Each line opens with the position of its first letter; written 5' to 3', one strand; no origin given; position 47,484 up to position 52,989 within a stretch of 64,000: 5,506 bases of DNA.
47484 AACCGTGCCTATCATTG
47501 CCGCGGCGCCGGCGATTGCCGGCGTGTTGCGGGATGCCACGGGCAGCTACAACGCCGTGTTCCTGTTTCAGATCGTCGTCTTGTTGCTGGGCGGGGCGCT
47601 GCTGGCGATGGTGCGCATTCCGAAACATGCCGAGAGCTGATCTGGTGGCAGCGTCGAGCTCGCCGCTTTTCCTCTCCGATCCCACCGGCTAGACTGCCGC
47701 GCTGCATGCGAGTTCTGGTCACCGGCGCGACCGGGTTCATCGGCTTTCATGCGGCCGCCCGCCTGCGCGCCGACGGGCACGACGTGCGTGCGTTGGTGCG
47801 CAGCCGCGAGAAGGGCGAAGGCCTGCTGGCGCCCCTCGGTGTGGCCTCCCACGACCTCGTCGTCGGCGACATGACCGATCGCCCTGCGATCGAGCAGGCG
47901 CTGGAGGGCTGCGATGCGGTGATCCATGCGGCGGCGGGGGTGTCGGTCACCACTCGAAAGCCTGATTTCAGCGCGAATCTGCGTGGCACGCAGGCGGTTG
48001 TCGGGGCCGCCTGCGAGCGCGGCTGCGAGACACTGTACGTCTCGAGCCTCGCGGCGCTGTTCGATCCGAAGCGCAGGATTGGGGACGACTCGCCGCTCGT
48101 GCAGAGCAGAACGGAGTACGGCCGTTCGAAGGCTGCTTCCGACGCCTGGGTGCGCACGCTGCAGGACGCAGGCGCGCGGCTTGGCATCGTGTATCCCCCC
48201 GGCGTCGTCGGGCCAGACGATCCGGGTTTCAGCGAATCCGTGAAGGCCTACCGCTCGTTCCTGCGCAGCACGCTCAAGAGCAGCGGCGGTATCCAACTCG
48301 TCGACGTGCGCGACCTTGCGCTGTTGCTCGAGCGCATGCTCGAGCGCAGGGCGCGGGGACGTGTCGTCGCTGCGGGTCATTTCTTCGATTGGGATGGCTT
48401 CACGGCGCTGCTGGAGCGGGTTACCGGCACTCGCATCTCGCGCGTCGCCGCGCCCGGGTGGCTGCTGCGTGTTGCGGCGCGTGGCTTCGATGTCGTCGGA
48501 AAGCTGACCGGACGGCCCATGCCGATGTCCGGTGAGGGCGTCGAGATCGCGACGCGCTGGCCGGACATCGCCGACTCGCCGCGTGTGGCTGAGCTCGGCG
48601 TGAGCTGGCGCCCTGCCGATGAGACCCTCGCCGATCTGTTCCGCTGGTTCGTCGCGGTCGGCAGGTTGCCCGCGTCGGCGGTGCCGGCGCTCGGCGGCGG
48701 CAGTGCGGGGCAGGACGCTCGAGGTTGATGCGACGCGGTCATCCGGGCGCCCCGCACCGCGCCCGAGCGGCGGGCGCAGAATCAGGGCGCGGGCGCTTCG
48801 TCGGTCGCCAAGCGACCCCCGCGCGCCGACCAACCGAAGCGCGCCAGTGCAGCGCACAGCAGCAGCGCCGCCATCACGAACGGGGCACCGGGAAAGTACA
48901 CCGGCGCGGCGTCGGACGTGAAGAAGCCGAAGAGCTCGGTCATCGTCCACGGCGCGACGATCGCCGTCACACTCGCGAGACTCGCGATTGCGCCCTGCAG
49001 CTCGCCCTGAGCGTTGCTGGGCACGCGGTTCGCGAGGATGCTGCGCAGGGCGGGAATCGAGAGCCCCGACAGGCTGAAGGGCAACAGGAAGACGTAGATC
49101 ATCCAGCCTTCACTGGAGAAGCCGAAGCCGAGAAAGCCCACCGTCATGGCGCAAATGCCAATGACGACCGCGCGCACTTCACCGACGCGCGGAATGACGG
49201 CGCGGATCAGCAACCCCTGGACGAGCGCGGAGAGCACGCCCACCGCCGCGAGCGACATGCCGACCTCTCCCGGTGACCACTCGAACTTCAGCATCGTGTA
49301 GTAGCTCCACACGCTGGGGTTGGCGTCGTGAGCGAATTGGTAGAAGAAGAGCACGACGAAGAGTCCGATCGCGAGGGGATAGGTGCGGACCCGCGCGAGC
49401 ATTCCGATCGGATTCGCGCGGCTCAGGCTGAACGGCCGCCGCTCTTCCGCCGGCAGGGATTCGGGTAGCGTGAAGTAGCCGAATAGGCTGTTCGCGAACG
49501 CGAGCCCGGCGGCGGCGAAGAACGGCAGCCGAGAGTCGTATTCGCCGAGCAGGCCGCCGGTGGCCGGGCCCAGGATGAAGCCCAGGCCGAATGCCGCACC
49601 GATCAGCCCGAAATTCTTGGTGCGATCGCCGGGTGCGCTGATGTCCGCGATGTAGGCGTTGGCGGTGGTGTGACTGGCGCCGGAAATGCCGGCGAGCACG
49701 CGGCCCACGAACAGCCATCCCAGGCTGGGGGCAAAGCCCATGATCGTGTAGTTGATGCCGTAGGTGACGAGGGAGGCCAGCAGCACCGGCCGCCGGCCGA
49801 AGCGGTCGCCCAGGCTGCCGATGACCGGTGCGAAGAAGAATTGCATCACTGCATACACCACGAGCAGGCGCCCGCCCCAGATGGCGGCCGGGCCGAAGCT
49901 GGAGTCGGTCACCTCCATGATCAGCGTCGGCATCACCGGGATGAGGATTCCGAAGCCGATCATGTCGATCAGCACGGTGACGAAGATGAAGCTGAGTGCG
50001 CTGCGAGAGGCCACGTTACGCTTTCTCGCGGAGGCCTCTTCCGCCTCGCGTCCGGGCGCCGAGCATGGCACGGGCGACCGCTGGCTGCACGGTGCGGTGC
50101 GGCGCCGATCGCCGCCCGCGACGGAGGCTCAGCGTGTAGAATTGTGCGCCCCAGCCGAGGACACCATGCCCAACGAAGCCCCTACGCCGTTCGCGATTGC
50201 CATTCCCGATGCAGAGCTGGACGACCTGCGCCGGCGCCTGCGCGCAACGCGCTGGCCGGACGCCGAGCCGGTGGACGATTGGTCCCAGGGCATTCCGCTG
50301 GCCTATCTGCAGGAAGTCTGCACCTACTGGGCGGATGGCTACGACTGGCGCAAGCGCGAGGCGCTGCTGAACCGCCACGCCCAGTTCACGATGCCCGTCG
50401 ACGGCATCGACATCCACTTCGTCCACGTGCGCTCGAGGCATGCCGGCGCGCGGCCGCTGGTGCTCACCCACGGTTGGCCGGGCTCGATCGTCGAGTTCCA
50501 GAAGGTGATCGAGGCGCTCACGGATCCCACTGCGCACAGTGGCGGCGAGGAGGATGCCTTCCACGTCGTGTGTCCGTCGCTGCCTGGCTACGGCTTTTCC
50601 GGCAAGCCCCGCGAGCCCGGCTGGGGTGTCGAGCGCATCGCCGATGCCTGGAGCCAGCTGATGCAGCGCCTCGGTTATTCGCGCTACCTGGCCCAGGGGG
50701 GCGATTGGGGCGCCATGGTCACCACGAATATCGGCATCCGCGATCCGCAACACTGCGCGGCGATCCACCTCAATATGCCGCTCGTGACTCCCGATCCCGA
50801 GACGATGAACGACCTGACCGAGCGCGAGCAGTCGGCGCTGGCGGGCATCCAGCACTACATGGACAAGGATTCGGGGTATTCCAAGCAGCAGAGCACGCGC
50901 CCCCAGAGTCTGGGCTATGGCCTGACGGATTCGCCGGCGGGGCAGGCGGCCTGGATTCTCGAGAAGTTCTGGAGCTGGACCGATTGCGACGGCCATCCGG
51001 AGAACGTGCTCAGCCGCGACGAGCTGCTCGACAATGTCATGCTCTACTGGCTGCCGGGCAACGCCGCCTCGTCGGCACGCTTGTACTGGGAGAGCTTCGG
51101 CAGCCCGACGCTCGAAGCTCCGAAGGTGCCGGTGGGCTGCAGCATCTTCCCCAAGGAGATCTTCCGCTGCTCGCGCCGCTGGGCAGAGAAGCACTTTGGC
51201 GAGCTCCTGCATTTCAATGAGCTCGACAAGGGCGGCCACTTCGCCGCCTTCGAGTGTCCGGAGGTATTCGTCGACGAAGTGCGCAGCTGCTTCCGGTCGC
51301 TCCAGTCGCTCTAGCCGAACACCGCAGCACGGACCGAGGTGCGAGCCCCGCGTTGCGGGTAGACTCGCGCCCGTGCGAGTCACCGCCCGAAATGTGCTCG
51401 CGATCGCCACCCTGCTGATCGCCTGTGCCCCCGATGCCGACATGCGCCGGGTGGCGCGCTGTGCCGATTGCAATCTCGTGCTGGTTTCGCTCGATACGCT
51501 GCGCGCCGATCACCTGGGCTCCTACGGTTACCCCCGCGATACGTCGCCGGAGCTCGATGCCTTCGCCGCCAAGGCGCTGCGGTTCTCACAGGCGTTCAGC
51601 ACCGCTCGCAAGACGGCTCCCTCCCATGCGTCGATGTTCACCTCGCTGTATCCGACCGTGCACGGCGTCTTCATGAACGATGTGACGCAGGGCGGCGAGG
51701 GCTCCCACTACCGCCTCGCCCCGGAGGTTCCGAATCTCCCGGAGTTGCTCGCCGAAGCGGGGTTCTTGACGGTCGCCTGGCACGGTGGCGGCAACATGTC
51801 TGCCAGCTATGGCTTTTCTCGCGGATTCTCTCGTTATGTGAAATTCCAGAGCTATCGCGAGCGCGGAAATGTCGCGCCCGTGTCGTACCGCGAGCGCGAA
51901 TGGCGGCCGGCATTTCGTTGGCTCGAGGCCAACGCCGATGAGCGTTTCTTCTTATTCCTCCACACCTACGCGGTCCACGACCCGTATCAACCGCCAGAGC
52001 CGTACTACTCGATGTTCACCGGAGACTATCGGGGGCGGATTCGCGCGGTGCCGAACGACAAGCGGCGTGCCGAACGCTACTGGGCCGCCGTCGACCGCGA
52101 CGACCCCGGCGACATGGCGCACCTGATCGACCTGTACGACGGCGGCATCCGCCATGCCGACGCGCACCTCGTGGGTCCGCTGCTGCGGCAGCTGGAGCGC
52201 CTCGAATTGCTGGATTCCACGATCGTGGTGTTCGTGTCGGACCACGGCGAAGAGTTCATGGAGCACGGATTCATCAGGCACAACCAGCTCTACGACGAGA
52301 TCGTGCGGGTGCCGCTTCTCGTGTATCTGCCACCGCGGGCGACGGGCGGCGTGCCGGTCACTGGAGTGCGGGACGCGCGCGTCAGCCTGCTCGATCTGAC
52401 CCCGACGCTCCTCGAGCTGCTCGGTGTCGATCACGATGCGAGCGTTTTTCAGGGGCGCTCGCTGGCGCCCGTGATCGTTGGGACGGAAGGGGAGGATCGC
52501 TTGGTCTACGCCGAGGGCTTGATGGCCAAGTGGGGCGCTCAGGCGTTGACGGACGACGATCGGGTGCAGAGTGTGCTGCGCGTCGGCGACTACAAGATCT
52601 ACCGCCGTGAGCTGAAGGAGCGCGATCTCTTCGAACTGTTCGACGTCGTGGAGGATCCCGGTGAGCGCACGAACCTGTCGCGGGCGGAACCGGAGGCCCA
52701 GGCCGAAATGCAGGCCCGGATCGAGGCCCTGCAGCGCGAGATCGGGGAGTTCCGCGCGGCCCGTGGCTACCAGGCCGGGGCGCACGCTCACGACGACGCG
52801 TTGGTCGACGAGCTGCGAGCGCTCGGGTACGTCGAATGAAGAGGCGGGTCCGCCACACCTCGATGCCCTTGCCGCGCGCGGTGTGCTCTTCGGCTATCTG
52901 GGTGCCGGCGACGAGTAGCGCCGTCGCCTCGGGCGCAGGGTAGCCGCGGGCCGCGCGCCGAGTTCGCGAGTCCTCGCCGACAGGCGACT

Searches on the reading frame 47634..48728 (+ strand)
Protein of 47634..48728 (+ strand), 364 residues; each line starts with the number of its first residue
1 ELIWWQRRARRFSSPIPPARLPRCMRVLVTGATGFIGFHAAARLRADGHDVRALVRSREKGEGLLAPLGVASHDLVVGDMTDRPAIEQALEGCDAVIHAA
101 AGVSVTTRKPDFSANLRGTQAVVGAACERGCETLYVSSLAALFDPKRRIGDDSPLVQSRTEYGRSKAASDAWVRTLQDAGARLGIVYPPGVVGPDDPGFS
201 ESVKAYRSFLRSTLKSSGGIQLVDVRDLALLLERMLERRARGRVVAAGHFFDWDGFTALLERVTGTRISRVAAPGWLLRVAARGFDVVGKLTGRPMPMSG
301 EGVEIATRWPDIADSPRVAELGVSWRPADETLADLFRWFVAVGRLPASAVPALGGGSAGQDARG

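Call 31: search_protein_families(library=pfam, proteins=[window:47634-48728:+], max_evalue=0.00001)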
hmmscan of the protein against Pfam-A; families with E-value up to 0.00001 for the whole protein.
window:47634-48728:+ (364 aa): 8 families
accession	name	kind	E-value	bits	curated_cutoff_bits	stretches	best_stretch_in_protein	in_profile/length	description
PF01370.27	Epimerase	-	2.3e-27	96.4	20.9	1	27-241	1-230/240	NAD dependent epimerase/dehydratase family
PF13460.12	NAD_binding_10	-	5.5e-17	62.7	27.2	1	31-175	1-133/184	NAD(P)H-binding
PF01073.25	3Beta_HSD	-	1.4e-14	54.2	22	1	28-201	1-191/280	3-beta hydroxysteroid dehydrogenase/isomerase family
PF05368.20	NmrA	-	2.3e-12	47.6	27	1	26-139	4-107/298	NmrA-like family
PF16363.11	GDP_Man_Dehyd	-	1.1e-11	45.2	27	1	28-178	1-169/332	GDP-mannose 4,6 dehydratase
PF07993.18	NAD_binding_4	-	1.3e-10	41.3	20.1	1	86-211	82-228/258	Male sterility protein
PF04321.23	RmlD_sub_bind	-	7.8e-10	38.7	27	1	25-176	1-139/287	RmlD substrate binding domain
PF00106.31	adh_short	-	8e-07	29.2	26.6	0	27-95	3-73/195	short chain dehydrogenase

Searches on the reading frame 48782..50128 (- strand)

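Call 31: search_protein_families(library=pfam, proteins=[window:48782-50128:-], max_evalue=0.00001)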
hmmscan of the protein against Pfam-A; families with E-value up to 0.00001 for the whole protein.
window:48782-50128:- (448 aa): 4 families
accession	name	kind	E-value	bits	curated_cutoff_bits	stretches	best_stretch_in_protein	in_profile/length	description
PF07690.21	MFS_1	-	1.5e-45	156.1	33.4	2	48-393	1-347/347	Major Facilitator Superfamily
PF12832.13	MFS_1_like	-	1.8e-14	54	25.2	1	86-204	250-371/373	MFS_1 like family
PF00083.30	Sugar_tr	-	2e-11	43.9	22.3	1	81-224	44-194/452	Sugar (and other) transporter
PF06779.20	MFS_4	-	4.3e-07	30.1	26.3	1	29-212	175-359/364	Uncharacterised MFS-type transporter YbfB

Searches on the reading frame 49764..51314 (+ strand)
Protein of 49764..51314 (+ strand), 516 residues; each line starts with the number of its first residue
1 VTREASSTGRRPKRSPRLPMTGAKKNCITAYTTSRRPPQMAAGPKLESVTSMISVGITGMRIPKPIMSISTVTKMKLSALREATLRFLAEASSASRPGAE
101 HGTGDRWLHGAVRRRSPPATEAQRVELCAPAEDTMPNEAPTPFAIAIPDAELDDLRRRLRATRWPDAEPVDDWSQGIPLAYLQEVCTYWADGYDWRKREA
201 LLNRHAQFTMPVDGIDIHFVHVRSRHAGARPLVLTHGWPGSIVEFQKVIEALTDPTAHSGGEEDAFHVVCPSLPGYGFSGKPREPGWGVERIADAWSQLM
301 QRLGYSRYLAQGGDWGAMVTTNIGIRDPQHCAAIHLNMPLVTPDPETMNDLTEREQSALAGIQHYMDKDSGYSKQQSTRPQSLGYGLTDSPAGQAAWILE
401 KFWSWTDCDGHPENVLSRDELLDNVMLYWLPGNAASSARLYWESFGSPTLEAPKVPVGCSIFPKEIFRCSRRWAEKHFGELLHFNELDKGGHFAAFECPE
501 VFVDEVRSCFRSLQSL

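Call 31: search_protein_families(library=pfam, proteins=[window:49764-51314:+], max_evalue=0.00001)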
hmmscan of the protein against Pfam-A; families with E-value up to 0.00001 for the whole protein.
window:49764-51314:+ (516 aa): 3 families
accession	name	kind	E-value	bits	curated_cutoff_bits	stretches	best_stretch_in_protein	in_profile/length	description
PF06441.18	EHN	-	2.6e-40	137.4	22.8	1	141-245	2-107/107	Epoxide hydrolase N terminus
PF00561.26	Abhydrolase_1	-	1.8e-18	67.5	25.8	1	231-376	2-134/245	alpha/beta hydrolase fold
PF12697.13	Abhydrolase_6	-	6.4e-06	27.4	26.3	1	232-504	1-216/217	Alpha/beta hydrolase family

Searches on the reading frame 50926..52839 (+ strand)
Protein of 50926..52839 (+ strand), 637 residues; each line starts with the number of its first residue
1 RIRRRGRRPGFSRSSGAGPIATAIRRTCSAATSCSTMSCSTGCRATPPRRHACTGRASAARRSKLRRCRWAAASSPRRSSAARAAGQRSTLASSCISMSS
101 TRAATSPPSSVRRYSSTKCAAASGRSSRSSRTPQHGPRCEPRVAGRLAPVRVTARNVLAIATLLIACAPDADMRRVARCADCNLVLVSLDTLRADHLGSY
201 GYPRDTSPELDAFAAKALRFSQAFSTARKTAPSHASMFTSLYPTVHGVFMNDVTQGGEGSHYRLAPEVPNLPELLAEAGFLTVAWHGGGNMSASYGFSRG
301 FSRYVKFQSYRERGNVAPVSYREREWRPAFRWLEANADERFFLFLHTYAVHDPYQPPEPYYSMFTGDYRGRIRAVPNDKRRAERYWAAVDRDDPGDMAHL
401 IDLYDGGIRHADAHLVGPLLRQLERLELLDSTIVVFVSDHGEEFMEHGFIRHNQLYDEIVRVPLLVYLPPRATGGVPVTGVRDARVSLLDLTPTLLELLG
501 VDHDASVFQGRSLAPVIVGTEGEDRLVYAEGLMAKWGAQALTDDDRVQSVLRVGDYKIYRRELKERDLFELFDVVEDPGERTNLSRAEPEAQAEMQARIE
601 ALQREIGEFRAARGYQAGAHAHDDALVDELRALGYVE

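Call 33: search_protein_families(library=pfam, proteins=[window:50926-52839:+], max_evalue=0.00001)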
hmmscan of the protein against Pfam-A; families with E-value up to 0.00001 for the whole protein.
window:50926-52839:+ (637 aa): 3 families
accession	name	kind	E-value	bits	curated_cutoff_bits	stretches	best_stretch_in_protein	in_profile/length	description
PF00884.28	Sulfatase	-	3.3e-51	174.8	25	1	183-501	2-301/301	Sulfatase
PF01663.27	Phosphodiest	-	1.1e-12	48.7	23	1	184-454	1-234/342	Type I phosphodiesterase / nucleotide pyrophosphatase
PF16347.10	SGSH_C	-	6.1e-12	46.4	29.3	1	446-603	2-152/154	N-sulphoglucosamine sulphohydrolase, C-terminal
